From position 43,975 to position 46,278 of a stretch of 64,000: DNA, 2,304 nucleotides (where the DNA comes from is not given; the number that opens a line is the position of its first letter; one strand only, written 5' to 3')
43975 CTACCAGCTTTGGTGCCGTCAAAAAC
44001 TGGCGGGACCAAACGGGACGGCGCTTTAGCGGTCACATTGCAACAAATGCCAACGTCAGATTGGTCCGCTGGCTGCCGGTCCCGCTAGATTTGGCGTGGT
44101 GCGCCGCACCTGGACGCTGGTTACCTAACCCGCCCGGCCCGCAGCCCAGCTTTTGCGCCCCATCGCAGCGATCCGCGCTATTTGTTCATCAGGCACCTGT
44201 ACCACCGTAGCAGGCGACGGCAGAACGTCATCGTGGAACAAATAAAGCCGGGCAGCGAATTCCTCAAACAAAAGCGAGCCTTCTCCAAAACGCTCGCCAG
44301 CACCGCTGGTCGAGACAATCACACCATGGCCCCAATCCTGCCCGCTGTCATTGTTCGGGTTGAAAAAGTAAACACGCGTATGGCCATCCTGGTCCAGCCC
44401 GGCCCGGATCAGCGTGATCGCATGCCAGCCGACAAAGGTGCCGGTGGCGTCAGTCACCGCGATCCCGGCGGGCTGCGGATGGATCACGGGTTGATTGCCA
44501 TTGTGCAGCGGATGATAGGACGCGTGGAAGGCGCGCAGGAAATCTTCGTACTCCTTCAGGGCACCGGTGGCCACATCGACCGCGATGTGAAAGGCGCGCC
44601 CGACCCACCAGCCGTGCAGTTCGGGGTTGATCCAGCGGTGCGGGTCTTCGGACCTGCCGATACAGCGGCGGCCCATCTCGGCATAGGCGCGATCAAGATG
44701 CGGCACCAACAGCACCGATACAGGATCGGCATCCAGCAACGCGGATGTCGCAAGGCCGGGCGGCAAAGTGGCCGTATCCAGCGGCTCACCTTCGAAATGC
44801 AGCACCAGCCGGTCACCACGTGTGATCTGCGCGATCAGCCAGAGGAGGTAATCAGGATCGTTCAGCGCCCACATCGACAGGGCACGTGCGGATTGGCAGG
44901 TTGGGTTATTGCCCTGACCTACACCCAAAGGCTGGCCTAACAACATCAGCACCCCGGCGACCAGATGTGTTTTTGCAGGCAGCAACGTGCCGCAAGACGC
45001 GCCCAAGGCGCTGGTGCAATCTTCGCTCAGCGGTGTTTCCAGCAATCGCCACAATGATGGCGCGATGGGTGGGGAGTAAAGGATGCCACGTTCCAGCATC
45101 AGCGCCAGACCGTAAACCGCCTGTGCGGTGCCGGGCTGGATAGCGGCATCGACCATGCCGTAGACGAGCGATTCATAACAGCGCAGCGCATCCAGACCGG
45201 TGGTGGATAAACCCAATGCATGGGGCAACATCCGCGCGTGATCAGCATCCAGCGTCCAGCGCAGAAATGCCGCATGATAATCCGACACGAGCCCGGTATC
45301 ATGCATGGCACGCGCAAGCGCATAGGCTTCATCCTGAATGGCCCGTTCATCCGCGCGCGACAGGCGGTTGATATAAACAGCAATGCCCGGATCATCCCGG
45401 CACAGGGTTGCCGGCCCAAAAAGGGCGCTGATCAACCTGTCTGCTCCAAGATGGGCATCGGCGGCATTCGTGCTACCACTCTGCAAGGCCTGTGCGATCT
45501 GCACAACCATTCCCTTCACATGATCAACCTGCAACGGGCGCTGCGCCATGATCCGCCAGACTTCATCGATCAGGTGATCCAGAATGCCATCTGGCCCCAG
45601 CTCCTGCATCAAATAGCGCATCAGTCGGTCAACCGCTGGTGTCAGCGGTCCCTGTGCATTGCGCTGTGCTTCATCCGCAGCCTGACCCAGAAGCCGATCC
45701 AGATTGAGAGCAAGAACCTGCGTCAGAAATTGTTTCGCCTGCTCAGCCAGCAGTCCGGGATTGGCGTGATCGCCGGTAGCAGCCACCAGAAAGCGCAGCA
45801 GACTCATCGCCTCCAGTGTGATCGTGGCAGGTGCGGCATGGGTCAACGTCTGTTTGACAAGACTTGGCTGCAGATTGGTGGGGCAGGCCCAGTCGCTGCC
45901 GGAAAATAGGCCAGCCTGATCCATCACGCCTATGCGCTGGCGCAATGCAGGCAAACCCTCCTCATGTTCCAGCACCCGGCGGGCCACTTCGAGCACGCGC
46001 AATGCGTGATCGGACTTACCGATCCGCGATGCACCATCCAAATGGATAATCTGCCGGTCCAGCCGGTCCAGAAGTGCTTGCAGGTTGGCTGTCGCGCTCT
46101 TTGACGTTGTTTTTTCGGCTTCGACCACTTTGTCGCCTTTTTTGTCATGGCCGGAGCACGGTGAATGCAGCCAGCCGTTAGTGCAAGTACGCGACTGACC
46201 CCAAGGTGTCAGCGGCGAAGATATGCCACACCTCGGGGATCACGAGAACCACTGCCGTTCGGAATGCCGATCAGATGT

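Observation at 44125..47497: ATP-grasp ligase paired with a large calpain/papain-like cysteine peptidase homologue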

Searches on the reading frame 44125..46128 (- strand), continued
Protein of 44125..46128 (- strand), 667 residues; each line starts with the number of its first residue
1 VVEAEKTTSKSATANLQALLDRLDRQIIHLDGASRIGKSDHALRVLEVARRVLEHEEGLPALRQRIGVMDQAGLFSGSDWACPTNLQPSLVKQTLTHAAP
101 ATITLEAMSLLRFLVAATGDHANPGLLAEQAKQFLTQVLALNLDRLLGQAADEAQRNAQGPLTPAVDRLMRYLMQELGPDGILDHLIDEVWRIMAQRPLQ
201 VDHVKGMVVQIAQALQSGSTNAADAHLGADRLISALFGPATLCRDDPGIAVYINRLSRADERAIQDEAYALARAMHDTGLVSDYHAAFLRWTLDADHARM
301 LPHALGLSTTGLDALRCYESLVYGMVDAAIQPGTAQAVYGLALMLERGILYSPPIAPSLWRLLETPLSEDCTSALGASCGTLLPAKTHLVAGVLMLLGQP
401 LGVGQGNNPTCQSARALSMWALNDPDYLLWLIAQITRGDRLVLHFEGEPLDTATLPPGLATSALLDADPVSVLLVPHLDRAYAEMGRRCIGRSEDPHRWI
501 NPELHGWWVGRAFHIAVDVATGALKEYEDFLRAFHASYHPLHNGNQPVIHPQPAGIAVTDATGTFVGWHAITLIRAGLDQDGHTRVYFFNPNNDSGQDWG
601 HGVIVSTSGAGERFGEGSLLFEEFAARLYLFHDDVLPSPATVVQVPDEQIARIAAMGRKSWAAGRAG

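Call 92: search_dna_similar(query=window:44125-46128:-, collection=plasmids, mode=protein, max_rows=15)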
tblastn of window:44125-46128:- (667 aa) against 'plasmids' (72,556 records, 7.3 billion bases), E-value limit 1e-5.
Records with a match: 1; places in all: 1; records where one place covers at least 80% of the query: 1.
Best place of each record, by identity: <60% 1.
By first word of the organism name: Halomonas 1.
By predicted mobility (MOB-suite, as given by PLSDB): non-mobilizable 1.
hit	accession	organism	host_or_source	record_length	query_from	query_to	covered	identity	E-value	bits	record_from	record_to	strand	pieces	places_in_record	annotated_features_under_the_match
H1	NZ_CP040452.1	Halomonas sp. PA16-9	-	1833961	2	619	93%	53.3%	0e+0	659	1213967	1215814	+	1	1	none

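Call 93: search_protein_families(library=ncbifam, proteins=[L089:3647-4681:+, L089:4678-5136:+, L089:5172-5738:+, L089:9009-10061:-, L070:2087-3349:-, L089:1149-1991:-, L088:11049-12257:-, L088:12437-13315:+], max_evalue=0.00001)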
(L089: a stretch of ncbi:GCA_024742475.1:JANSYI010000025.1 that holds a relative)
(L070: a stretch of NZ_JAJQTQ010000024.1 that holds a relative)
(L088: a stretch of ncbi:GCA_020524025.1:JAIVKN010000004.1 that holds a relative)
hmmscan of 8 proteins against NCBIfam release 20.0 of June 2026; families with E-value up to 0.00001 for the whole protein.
L089:3647-4681:+ (344 aa): 6 families
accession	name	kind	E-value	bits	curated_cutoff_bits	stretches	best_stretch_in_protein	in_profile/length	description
TIGR01850.1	argC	equivalog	8.3e-101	337.6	233.6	1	9-343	2-338/345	N-acetyl-gamma-glutamyl-phosphate reductase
TIGR01851.1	argC_other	equivalog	2e-30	106.2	229.85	1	70-336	49-309/310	N-acetyl-gamma-glutamyl-phosphate reductase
NF006416.0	PRK08664.1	subfamily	1.3e-13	50.9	232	1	7-334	3-343/350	aspartate-semialdehyde dehydrogenase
TIGR00978.1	asd_EA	equivalog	1.5e-10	40.7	301.2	1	10-334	3-340/342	aspartate-semialdehyde dehydrogenase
NF011456.0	PRK14874.1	equivalog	5e-10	38.9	223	0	7-106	4-102/346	aspartate-semialdehyde dehydrogenase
TIGR01296.1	asd_B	equivalog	3.2e-06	26.5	324.2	0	9-187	1-162/339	aspartate-semialdehyde dehydrogenase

L089:4678-5136:+ (152 aa): 6 families
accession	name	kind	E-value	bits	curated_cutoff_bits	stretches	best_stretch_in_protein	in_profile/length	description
NF005840.0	PRK07757.1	equivalog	1.2e-10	41.5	154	1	6-122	5-123/153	N-acetyltransferase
NF040501.1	resist_ArsN2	equivalog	8e-10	38.5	125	1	35-120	18-104/133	arsenic resistance N-acetyltransferase ArsN2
NF005921.0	PRK07922.1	equivalog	2.4e-09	37.1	180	1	39-120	44-126/170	amino-acid N-acetyltransferase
NF008964.0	PRK12308.1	equivalog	1.2e-08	33.9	657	1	3-123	463-585/624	argininosuccinate lyase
NF003641.0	PRK05279.1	equivalog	2.1e-06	26.9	344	1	45-126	337-421/441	amino-acid N-acetyltransferase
TIGR01890.1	N-Ac-Glu-synth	equivalog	7.7e-06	25.1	202.85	1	46-122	326-405/429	amino-acid N-acetyltransferase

L089:5172-5738:+ (188 aa): 0 families

L089:9009-10061:- (350 aa): 0 families

L070:2087-3349:- (420 aa): 0 families

L089:1149-1991:- (280 aa): 3 families
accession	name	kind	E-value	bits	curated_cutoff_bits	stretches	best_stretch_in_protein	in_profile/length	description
TIGR03442.1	TIGR03442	equivalog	1.5e-23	83.4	218.65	1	1-271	1-242/251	ergothioneine biosynthesis protein EgtC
NF001484.0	PRK00331.1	subfamily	1.6e-11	43.3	381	1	1-155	1-146/601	isomerizing glutamine--fructose-6-phosphate transaminase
TIGR01135.1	glmS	equivalog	3.8e-10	38.9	418.05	1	32-155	26-145/607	glutamine--fructose-6-phosphate transaminase (isomerizing)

L088:11049-12257:- (402 aa): 4 families
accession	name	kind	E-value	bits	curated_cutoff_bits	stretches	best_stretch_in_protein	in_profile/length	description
NF002367.0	PRK01346.1-4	subfamily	5.9e-16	58.5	259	1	7-380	13-383/411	hypothetical protein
NF002369.0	PRK01346.1-6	equivalog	2.2e-10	40.1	463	1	29-387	49-415/434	hypothetical protein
NF002366.0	PRK01346.1-3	equivalog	2.9e-10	39.4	624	0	225-398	238-401/405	hypothetical protein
NF002368.0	PRK01346.1-5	equivalog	1.9e-09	36.9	576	1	30-369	32-363/402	enhanced intracellular survival protein Eis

L088:12437-13315:+ (292 aa): 7 families
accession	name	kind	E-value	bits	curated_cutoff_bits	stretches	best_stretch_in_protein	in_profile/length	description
NF045659.1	DiMArgaseDdahMtb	equivalog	8.7e-36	123.5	300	1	20-279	24-282/283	dimethylargininase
NF045660.1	DiMthArgaseDdahStm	equivalog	4.3e-24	85.6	340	1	41-276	17-245/249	dimethylargininase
TIGR01078.1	arcA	equivalog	2.8e-23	82.3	489.1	2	78-200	150-288/408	arginine deiminase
NF002381.0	PRK01388.1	subfamily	5.9e-22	78.1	414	2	79-199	152-287/405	arginine deiminase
NF052231.1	bifunc_ArgZ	exception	7.1e-20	70.7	1025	1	22-288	7-277/696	bifunctional arginine dihydrolase/ornithine cyclodeaminase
NF052232.1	Arg_dihydro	equivalog_domain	7.9e-20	71.2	450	1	21-278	4-265/266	arginine dihydrolase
NF045658.1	DiMArgaseDdah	equivalog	8.9e-11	42.1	450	1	46-278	24-252/254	dimethylargininase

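Call 99: search_protein_families(library=pfam, alignment_id=A4, max_evalue=10)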
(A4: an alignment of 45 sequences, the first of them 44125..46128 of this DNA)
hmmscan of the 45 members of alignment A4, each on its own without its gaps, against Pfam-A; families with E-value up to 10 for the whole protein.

A. member 1, window:44125-46128:- (667 aa): 1 family
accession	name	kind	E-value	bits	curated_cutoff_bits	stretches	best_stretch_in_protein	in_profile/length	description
PF09943.14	DUF2175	-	0.29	11.8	25.1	1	6-58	38-90/98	Uncharacterized protein conserved in archaea (DUF2175)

B. families by the number of members that match (of 45 scanned): 26 families (the first 25 are shown)
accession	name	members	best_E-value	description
PF21196.3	PcrA_UvrD_tudor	2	0.092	PcrA/UvrD tudor domain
PF23888.1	DUF7240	1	0.0012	Family of unknown function (DUF7240)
PF19956.5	EAD2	1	0.0033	Effector-associated domain 2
PF19268.4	CIS_TMP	1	0.0041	Contractile injection system tape measure protein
PF10011.15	DUF2254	1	0.0091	Predicted membrane protein (DUF2254)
PF18286.6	T3SS_ExsE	1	0.015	Type III secretion system ExsE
PF22928.2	INTS1_R4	1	0.068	Integrator complex subunit 1, R4 domain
PF19121.6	DUF5805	1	0.074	Family of unknown function (DUF5805)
PF18035.6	Bap31_Bap29_C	1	0.085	Bap31/Bap29 cytoplasmic coiled-coil domain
PF22853.1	TelK_N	1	0.096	Protelomerase TelK-like N-terminal domain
PF15191.11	Synaptonemal_3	1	0.11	Synaptonemal complex central element protein 3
PF21782.3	PKMT_2nd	1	0.11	PKMT, C-terminal winged helix domain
PF17334.7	CsgA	1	0.12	Minor curli fiber component A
PF00570.28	HRDC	1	0.14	HRDC domain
PF17347.7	DUF5377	1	0.14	Family of unknown function (DUF5377)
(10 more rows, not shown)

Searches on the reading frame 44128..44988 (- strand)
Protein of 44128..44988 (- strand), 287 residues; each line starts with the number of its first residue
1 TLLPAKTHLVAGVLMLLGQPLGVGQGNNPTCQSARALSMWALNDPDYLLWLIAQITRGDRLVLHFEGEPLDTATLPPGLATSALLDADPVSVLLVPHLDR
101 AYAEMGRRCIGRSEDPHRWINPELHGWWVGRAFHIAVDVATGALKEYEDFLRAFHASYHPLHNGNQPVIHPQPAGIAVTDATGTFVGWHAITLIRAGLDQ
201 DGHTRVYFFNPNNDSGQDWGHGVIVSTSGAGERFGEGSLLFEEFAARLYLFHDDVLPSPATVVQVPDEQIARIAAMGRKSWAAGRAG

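Call 40: predict_structure(alignment_id=A3)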
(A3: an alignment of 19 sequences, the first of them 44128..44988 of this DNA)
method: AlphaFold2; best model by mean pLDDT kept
length: 287 residues; sequences in the alignment: 19
mean_pLDDT: 71.0   pTM: 0.65
mean pLDDT of the five models: 71.0, 68.5, 65.7, 63.8, 62.7
residues with pLDDT >= 90: 37; 70-90: 131; 50-70: 84; < 50: 35
segments of 3 or more residues with pLDDT < 50: 18-29, 114-131, 258-260
pLDDT, mean of each block of 10 residues (from residue 1): 61 52 39 52 60 79 72 80 58 74 72 47 36 69 83 89 71 76 76 84 87 70 88 86 91 59 85 92 71
secondary structure, 60 per line:
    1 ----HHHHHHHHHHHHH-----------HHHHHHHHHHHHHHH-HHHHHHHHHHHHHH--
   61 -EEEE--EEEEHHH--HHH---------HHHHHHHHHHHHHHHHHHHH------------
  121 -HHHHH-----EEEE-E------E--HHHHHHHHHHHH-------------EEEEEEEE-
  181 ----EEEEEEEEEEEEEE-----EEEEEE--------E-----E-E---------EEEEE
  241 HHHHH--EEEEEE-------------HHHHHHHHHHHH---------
elements in order: H5-17 H29-43 H45-58 E62-65 E68-71 H89-108 H122-126 E132-135 H147-158 E172-179 E185-198 E204-209 E236-240 H241-245 E248-253 H267-278

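Call 43: fold_search(model_id=the predicted structure, library=pdb)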
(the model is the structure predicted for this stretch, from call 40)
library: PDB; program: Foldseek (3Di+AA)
matches with E <= 10: 301; with E <= 0.001: 0
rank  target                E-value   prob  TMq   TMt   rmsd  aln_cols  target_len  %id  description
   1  5egw_A                1.0e-01  0.30  0.22  0.18  10.2       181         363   12  2.70 A crystal structure of the Amb a 11 cysteine protease, a major ragweed pollen allergen, in its proform (released 2016-04-27)
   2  5ef4_A                1.1e-01  0.25  0.20  0.18  10.8       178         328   11  2.05 A crystal structure of the Amb a 11 cysteine protease, a major ragweed pollen allergen, in its proform (released 2016-04-27)
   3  1s4v_B                1.1e-01  0.23  0.16  0.20  11.2       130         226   15  The 2.0 A crystal structure of the KDEL-tailed cysteine endopeptidase functioning in programmed cell death of Ricinus  (released 2004-03-16)
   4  5fpw_C                1.1e-01  0.57  0.18  0.18   7.9       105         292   17  proCathepsin B S9 from Trypanosoma congolense (released 2016-02-17)
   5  5ef4_B                1.1e-01  0.25  0.26  0.23  13.1       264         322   12  2.05 A crystal structure of the Amb a 11 cysteine protease, a major ragweed pollen allergen, in its proform (released 2016-04-27)
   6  8iui_A                1.2e-01  0.15  0.16  0.20  11.4       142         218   14  Crystal structure of silkworm fibroinase complexed with E-64 (released 2024-04-03)
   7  6mis_A                1.3e-01  0.33  0.17  0.22   7.6       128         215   14  Native ananain in complex with E-64 (released 2018-10-03)
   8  8oig_A                2.1e-01  0.18  0.16  0.24   8.6       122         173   11  Crystal Structure of Staphopain C from Staphylococcus aureus (released 2023-06-21)
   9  5egw_B                2.3e-01  0.21  0.21  0.19   9.9       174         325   11  2.70 A crystal structure of the Amb a 11 cysteine protease, a major ragweed pollen allergen, in its proform (released 2016-04-27)
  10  2fo5_A                2.6e-01  0.15  0.11  0.14  11.9        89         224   20  Crystal structure of recombinant barley cysteine endoprotease B isoform 2 (EP-B2) in complex with leupeptin (released 2006-07-18)
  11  8c77_C                2.8e-01  0.23  0.17  0.22   7.4       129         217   11  Human cathepsin L after reaction with the thiocarbazate inhibitor CID 16725315 (released 2023-01-25)
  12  1cv8                  2.8e-01  0.18  0.18  0.25   8.0       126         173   13  STAPHOPAIN, CYSTEINE PROTEINASE FROM STAPHYLOCOCCUS AUREUS V8 (released 1998-10-14)
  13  5hm2_A                3.1e-01  0.38  0.17  0.23   8.1        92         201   12  Crystal structure of the 3C protease from South African Territories type 2 foot-and-mouth disease virus (released 2016-03-02)
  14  1s4v_A                3.3e-01  0.08  0.16  0.19  12.7       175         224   15  The 2.0 A crystal structure of the KDEL-tailed cysteine endopeptidase functioning in programmed cell death of Ricinus  (released 2004-03-16)
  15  3bpm_B                3.5e-01  0.30  0.17  0.21   7.3       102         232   16  Crystal Structure of Falcipain-3 with Its inhibitor, Leupeptin (released 2008-12-30)
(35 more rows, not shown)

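Call 96: fold_search(model_id=the predicted structure, library=viral)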
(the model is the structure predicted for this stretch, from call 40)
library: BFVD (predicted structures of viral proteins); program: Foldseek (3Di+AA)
matches with E <= 10: 347; with E <= 0.001: 2
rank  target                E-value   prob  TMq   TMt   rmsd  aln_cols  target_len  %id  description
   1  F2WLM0                7.4e-04  0.63  0.21  0.13  18.4       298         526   13  Papain-like cysteine peptidase [Lausannevirus]
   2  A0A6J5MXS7            8.3e-04  0.97  0.18  0.12  12.0       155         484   16  Peptidoglycan binding-like [uncultured Caudovirales phage]
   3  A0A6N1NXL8            3.7e-02  0.63  0.14  0.12  11.2        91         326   18  Cathepsin L2 [Tupanvirus soda lake]
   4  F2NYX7                3.7e-02  0.21  0.18  0.13  18.0       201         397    9  Complete DpAV4 genome [Diadromus pulchellus ascovirus 4a]
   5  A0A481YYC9            3.9e-02  0.33  0.25  0.13  14.9       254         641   11  Papain family cysteine protease [Marseillevirus LCMAC202]
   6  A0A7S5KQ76            1.6e-01  0.20  0.10  0.23   5.5        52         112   12  Uncharacterized protein [Bacteriophage DSS3_VP1]
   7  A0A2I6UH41            2.0e-01  0.10  0.14  0.23  17.4       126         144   17  Uncharacterized protein [Salinibacter phage M31CR41-2]
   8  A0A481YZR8            2.2e-01  0.25  0.16  0.29   9.0       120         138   11  Uncharacterized protein [Mimivirus LCMiAC01]
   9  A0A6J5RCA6            2.9e-01  0.16  0.19  0.20   8.7       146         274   10  Uncharacterized protein [uncultured Caudovirales phage]
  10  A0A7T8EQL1            3.1e-01  0.21  0.16  0.33   7.7        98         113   11  (no name in the UniProt tables at hand)
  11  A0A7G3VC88            3.3e-01  0.41  0.17  0.09   6.9       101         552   12  Uncharacterized protein [Arthrobacter phage Bumble]
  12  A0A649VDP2            3.5e-01  0.38  0.24  0.14   6.6       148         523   12  Lysin A [Mycobacterium phage Indlulamithi]
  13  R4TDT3                3.9e-01  0.21  0.15  0.27   8.1        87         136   13  Uncharacterized protein [Mycobacterium phage Gizmo]
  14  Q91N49                4.4e-01  0.06  0.10  0.04  11.8        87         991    9  Genome polyprotein (Fragment) [Bovine viral diarrhea virus]
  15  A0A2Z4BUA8            5.3e-01  0.16  0.17  0.09   8.2       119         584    8  (no name in the UniProt tables at hand)
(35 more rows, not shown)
